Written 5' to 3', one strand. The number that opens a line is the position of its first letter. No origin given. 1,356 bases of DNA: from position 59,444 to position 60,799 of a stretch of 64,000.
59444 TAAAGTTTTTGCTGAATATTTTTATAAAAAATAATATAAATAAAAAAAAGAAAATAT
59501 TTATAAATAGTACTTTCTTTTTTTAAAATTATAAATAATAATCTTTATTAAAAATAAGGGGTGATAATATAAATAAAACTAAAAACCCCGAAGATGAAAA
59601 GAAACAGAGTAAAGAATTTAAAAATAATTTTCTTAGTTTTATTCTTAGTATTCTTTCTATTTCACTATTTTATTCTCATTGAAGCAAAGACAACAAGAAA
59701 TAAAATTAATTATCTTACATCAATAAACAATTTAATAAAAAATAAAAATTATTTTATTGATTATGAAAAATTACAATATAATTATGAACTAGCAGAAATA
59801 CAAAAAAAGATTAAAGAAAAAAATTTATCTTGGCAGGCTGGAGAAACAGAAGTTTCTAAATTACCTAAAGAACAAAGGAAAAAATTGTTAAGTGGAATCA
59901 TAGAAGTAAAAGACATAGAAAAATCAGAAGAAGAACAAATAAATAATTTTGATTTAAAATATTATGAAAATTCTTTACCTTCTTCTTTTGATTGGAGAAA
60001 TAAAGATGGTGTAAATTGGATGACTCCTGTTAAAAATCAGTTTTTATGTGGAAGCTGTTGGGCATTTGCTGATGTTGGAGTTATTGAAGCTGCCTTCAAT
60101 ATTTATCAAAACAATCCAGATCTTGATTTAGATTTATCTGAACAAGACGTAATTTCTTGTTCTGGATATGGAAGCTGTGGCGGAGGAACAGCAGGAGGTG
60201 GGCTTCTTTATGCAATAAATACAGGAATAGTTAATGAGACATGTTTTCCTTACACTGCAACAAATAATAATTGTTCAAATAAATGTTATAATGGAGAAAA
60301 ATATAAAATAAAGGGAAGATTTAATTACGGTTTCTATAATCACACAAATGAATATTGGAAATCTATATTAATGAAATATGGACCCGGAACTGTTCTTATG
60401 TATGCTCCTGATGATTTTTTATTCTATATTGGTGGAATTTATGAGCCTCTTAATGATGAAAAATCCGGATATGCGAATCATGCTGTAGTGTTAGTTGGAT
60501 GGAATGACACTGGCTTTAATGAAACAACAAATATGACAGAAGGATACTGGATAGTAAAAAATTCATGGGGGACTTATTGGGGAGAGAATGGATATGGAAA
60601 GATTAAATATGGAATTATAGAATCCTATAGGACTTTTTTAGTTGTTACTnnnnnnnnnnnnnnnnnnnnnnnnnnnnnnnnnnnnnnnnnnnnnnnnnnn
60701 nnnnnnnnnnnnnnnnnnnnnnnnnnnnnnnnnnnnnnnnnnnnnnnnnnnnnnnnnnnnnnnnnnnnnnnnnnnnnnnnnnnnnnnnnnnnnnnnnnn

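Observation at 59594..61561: Papain-like protease fused to MopE-type Cys-rich metal-binding repeats and a dockerin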

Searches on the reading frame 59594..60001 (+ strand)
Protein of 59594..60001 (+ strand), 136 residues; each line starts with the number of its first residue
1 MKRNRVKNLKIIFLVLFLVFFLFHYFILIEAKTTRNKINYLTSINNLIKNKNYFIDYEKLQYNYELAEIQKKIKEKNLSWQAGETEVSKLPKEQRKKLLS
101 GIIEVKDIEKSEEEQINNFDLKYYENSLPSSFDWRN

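Call 6: search_protein_families(library=pfam, proteins=[window:59594-60001:+], max_evalue=10)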
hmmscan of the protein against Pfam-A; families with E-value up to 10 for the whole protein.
seq(136 aa): 2 families
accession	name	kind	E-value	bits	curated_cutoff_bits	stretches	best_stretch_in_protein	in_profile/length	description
PF16353.11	LacZ_4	-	5.1e-05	23.9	27.3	1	48-96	3-53/87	Beta-galactosidase, domain 4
PF02326.20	YMF19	-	9.7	7.6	22.6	0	17-74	15-73/84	Plant ATP synthase F0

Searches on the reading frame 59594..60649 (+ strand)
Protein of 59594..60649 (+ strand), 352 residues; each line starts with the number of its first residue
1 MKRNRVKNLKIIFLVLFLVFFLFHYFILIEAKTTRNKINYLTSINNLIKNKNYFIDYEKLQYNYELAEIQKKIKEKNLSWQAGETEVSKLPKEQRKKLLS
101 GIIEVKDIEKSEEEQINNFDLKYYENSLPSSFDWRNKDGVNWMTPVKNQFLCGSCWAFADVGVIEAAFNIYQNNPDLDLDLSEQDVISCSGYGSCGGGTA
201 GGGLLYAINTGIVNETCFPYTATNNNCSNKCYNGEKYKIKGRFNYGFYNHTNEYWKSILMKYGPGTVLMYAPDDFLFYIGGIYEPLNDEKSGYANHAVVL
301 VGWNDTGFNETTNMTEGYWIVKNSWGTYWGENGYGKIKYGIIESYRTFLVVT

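Call 42: predict_structure(alignment_id=A3)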
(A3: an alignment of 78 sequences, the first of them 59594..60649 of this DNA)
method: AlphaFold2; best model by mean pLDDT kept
length: 352 residues; sequences in the alignment: 78
mean_pLDDT: 89.8   pTM: 0.82
mean pLDDT of the five models: 89.8, 89.2, 88.7, 88.6, 88.6
residues with pLDDT >= 90: 248; 70-90: 66; 50-70: 37; < 50: 1
segments of 3 or more residues with pLDDT < 50: none
pLDDT, mean of each block of 10 residues (from residue 1): 65 92 88 81 76 73 96 95 97 90 69 64 76 98 97 96 98 96 98 93 97 98 96 95 88 94 97 97 88 90 86 82 98 97 94 95
secondary structure, 60 per line:
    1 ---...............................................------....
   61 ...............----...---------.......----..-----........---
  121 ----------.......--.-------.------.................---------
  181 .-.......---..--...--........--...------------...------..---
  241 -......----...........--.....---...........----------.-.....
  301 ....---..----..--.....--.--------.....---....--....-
elements in order: H4-50 H57-75 E80-82 H92-98 H110-117 E131-133 H155-171 H183-189 E197-199 H202-209 E212-214 E242-244 H252-262 E265-269 H273-277 E278-283 E296-304 E318-322 E334-338 H342-345 E348-351

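Call 46: fold_search(model_id=the predicted structure, library=pdb)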
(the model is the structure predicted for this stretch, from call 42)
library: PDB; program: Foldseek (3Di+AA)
matches with E <= 10: 399; with E <= 0.001: 293
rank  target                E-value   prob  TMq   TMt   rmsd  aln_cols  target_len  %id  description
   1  1jqp                  1.9e-21  1.00  0.57  0.57   3.4       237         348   39  dipeptidyl peptidase I (cathepsin C), a tetrameric cysteine protease of the papain family (released 2002-10-18)
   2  3qt4                  8.1e-21  1.00  0.65  0.74   5.7       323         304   24  Structure of digestive procathepsin L 3 of Tenebrio molitor larval midgut (released 2012-02-22)
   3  5jt8_B                1.8e-20  1.00  0.63  0.70   5.1       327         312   26  Structural basis for the limited antibody cross reactivity between the mite allergens Blo t 1 and Der p 1 (released 2017-05-24)
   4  2o6x                  3.2e-20  1.00  0.63  0.72   6.4       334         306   26  Crystal Structure of ProCathepsin L1 from Fasciola hepatica (released 2007-12-18)
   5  3pdf_A                9.0e-20  1.00  0.56  0.56   3.2       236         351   38  Discovery of Novel Cyanamide-Based Inhibitors of Cathepsin C (released 2011-10-26)
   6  1pci_A                1.4e-19  1.00  0.68  0.77   6.0       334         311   27  PROCARICAIN (released 1997-04-01)
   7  1deu_B                1.8e-19  1.00  0.56  0.74   3.7       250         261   32  CRYSTAL STRUCTURE OF HUMAN PROCATHEPSIN X: A CYSTEINE PROTEASE WITH THE PROREGION COVALENTLY LINKED TO THE ACTIVE SITE (released 2000-02-18)
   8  5jt8_A                2.1e-19  1.00  0.64  0.72   6.2       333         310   26  Structural basis for the limited antibody cross reactivity between the mite allergens Blo t 1 and Der p 1 (released 2017-05-24)
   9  3qj3_B                3.2e-19  1.00  0.69  0.76   6.3       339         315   26  Structure of digestive procathepsin L2 proteinase from Tenebrio molitor larval midgut (released 2012-02-01)
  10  4qrg_A                3.6e-19  1.00  0.62  0.72   5.4       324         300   25  Crystal structure of I86L mutant of papain (released 2015-08-05)
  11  3qj3_A                3.8e-19  1.00  0.69  0.76   6.2       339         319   26  Structure of digestive procathepsin L2 proteinase from Tenebrio molitor larval midgut (released 2012-02-01)
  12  1deu_A                4.3e-19  1.00  0.55  0.69   3.7       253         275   31  CRYSTAL STRUCTURE OF HUMAN PROCATHEPSIN X: A CYSTEINE PROTEASE WITH THE PROREGION COVALENTLY LINKED TO THE ACTIVE SITE (released 2000-02-18)
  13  1cs8                  4.3e-19  1.00  0.68  0.76   5.8       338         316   24  CRYSTAL STRUCTURE OF PROCATHEPSIN L (released 1999-08-23)
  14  6czs_A                4.5e-19  1.00  0.68  0.76   5.6       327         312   26  Crystal structure of human pro-cathepsin H C26S mutant (released 2018-08-08)
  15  7pck_B                5.1e-19  1.00  0.69  0.77   5.7       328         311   26  CRYSTAL STRUCTURE OF WILD TYPE HUMAN PROCATHEPSIN K (released 1999-10-25)
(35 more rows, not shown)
